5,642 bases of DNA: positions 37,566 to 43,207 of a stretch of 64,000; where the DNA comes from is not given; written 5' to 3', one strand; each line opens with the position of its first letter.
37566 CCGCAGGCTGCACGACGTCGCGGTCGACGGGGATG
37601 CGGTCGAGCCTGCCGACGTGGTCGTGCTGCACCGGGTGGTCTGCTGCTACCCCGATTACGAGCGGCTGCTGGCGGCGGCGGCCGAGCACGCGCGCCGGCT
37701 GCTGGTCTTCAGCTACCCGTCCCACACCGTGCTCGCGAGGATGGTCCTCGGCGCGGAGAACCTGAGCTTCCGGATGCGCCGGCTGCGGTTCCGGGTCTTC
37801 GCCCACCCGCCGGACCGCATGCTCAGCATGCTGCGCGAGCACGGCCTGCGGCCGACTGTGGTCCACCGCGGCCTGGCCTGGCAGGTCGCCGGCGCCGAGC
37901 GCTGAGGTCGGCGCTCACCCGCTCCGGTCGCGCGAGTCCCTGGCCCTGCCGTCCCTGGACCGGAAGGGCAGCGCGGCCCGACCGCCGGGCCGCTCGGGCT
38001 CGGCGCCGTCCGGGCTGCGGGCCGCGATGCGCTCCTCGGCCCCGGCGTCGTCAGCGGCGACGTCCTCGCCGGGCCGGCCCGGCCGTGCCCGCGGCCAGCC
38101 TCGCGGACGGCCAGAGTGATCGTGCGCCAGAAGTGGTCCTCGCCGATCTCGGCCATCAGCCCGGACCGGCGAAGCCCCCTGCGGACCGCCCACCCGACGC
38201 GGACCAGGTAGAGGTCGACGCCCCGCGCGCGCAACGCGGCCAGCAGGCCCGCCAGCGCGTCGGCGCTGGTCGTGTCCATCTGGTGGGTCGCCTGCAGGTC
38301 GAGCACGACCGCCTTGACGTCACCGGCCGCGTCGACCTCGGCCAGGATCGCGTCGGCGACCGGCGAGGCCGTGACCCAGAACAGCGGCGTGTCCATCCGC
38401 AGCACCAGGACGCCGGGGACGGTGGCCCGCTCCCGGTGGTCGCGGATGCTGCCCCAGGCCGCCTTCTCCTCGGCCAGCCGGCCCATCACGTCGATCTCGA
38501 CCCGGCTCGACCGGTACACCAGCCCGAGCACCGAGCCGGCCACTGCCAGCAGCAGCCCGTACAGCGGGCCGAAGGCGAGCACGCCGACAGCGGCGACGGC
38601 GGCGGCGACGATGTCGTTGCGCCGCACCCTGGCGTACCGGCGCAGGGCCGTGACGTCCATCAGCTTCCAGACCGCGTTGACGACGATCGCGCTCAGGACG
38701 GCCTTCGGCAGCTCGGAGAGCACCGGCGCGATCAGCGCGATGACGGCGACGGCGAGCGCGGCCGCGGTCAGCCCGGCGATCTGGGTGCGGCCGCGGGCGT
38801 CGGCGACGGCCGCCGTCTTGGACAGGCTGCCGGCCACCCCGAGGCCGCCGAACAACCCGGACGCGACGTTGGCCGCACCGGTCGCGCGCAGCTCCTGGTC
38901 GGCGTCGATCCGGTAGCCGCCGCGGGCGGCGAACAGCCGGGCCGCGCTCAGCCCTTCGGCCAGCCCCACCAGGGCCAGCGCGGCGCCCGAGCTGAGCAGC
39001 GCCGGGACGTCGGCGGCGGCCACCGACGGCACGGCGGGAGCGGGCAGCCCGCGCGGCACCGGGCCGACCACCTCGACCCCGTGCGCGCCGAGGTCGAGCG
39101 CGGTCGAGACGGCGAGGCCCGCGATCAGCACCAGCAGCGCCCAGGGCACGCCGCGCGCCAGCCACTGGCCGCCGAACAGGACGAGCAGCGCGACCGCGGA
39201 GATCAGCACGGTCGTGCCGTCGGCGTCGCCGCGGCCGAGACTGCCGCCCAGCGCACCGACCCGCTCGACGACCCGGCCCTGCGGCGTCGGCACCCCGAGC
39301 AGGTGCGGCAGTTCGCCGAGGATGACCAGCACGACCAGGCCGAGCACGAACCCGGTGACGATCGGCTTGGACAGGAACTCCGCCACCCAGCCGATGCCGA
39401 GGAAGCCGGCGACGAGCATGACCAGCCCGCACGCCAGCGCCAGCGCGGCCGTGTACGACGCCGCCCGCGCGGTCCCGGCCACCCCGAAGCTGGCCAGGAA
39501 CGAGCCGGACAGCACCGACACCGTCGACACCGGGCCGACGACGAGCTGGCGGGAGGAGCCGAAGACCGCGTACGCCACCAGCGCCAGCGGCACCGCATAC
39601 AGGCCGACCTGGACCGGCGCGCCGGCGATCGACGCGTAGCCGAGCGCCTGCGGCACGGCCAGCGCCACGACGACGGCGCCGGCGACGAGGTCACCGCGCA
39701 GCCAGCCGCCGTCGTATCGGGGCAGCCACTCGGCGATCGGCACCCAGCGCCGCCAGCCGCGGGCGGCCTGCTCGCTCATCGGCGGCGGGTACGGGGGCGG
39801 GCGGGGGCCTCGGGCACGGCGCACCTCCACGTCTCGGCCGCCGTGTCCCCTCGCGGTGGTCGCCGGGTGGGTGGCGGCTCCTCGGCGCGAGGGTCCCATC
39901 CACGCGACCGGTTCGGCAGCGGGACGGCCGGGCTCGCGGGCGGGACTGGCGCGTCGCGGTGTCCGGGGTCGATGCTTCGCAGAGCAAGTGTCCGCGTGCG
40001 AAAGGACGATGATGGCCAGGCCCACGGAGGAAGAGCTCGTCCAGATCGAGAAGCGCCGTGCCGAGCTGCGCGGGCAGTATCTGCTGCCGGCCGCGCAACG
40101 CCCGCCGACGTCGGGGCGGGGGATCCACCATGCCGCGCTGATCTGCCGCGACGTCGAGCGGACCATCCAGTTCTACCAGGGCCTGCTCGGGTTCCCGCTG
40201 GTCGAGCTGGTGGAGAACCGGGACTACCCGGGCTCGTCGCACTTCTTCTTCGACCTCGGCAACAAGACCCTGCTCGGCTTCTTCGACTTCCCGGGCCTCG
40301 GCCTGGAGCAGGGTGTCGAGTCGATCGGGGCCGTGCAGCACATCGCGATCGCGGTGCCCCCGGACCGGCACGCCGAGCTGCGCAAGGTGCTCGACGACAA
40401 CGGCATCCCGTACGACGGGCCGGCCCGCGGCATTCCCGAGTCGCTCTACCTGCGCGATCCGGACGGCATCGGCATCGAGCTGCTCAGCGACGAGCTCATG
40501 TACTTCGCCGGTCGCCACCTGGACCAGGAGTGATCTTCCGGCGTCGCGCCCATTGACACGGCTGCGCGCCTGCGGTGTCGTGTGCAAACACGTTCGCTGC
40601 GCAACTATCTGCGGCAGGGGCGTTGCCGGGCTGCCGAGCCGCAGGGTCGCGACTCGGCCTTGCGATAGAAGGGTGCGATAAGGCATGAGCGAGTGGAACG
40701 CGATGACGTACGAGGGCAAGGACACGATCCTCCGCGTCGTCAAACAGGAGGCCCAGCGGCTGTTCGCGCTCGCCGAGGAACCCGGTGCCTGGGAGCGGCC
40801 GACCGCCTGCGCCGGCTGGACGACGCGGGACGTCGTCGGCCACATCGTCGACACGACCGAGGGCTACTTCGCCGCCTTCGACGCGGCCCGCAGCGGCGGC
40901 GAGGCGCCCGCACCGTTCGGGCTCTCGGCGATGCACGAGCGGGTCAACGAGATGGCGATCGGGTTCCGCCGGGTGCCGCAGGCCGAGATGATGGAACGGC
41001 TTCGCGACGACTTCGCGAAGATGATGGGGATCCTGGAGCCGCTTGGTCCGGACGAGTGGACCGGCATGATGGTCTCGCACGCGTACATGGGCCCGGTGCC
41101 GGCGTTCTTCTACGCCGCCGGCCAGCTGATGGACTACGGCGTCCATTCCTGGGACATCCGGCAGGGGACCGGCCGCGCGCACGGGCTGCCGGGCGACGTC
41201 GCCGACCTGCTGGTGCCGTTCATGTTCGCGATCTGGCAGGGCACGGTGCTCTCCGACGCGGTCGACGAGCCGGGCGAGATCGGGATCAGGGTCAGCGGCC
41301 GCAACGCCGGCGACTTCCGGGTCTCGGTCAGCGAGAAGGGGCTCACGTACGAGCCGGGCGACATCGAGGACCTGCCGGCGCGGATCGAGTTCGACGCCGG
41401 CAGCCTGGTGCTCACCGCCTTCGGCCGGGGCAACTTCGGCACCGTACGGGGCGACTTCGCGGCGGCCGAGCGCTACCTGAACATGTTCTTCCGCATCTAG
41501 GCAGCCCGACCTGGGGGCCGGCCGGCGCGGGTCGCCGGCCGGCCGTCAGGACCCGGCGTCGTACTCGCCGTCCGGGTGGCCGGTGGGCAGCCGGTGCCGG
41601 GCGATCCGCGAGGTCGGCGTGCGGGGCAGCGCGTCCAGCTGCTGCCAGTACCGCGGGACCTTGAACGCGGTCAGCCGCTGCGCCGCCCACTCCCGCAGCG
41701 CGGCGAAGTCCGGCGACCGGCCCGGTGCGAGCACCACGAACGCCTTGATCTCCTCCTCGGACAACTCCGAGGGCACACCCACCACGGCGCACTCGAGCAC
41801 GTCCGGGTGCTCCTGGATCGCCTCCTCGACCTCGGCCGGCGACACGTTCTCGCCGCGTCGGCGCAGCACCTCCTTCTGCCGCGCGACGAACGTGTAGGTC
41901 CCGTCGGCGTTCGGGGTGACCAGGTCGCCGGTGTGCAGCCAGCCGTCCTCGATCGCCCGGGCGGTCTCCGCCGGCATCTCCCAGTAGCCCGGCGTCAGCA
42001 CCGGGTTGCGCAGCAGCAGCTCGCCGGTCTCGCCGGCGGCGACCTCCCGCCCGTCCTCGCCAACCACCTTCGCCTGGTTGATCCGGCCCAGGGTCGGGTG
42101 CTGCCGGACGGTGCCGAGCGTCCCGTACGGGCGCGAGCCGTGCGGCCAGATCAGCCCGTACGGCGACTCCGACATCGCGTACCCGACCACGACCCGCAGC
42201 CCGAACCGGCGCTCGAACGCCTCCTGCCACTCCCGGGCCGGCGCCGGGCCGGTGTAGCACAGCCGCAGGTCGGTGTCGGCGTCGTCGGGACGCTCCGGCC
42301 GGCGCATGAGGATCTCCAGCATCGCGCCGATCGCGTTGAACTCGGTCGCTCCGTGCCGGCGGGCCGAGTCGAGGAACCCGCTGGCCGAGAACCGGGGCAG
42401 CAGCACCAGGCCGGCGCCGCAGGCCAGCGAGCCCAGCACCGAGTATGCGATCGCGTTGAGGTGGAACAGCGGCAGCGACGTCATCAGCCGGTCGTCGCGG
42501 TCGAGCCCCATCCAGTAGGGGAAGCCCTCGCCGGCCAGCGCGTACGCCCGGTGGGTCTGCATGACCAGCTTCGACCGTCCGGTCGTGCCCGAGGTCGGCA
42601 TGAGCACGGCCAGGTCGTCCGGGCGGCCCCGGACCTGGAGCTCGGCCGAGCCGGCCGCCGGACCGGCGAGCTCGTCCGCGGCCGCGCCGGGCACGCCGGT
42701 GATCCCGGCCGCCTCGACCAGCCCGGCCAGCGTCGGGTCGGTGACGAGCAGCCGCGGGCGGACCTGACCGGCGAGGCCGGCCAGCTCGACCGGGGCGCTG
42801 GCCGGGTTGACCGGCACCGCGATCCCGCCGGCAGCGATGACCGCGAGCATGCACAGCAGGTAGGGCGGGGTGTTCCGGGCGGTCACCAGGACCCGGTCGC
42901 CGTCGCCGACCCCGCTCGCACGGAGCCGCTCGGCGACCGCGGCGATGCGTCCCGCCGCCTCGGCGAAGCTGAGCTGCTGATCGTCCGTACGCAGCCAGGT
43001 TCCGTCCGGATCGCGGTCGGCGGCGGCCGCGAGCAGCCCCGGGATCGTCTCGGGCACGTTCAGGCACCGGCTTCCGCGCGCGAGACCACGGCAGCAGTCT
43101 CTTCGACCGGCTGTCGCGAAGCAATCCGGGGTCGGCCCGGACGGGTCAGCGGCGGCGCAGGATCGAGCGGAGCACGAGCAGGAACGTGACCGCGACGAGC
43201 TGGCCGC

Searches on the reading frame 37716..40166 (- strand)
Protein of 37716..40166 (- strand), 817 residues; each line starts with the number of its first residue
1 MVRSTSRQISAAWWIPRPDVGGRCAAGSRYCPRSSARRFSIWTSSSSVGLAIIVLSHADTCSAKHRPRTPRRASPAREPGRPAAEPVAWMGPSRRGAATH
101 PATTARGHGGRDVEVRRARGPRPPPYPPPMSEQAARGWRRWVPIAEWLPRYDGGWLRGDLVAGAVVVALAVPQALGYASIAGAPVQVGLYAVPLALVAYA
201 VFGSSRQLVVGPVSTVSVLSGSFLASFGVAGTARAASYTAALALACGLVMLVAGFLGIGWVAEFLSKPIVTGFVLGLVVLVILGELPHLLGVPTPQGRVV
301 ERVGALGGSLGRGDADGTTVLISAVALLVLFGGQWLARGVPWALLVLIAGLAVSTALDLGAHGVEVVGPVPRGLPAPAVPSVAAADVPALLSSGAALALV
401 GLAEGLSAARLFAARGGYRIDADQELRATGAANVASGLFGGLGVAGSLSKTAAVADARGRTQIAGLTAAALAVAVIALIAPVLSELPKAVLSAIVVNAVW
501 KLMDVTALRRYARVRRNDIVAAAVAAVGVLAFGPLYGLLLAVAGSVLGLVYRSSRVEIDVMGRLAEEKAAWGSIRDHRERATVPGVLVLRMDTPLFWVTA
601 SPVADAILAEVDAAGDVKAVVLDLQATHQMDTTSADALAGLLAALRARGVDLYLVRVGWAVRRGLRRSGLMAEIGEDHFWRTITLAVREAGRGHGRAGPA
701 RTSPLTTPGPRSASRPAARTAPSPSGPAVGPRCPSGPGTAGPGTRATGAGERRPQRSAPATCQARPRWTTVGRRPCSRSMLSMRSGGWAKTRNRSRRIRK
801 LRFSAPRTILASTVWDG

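Call 71: search_protein_families(library=pfam, proteins=[window:37716-40166:-], max_evalue=0.00001)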
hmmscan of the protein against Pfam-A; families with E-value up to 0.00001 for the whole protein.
window:37716-40166:- (817 aa): 2 families
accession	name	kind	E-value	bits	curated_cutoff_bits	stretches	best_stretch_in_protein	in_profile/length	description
PF00916.26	Sulfate_transp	-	5.6e-80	269.4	23.2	1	156-524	1-379/380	Sulfate permease family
PF01740.26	STAS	-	8.2e-17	61.4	22.6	1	581-683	5-103/106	STAS domain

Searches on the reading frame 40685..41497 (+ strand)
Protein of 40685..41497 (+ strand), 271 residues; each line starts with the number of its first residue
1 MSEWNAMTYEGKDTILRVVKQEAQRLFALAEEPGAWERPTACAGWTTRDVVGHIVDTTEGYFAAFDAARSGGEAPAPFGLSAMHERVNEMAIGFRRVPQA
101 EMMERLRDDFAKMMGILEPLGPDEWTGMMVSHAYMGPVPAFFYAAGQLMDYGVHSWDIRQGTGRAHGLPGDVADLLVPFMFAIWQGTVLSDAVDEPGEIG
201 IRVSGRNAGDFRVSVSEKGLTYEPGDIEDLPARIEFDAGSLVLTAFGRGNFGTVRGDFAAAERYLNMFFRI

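Call 71: search_protein_families(library=pfam, proteins=[window:40685-41497:+], max_evalue=0.00001)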
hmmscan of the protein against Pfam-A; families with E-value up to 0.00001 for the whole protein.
window:40685-41497:+ (271 aa): 1 family
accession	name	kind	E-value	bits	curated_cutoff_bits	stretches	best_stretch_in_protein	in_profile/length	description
PF11716.13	MDMPI_N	-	9e-17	62.5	24.2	1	21-159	3-140/140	Mycothiol maleylpyruvate isomerase N-terminal domain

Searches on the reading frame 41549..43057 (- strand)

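Call 71: search_protein_families(library=pfam, proteins=[window:41549-43057:-], max_evalue=0.00001)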
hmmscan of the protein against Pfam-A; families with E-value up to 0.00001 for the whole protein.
window:41549-43057:- (503 aa): 2 families
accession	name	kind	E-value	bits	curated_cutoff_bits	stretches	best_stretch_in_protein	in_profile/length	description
PF00501.34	AMP-binding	-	4.9e-61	207.1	29.9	1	10-359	2-384/384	AMP-binding enzyme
PF13193.12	AMP-binding_C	-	1.2e-17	65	24.5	1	409-482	1-74/76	AMP-binding enzyme C-terminal domain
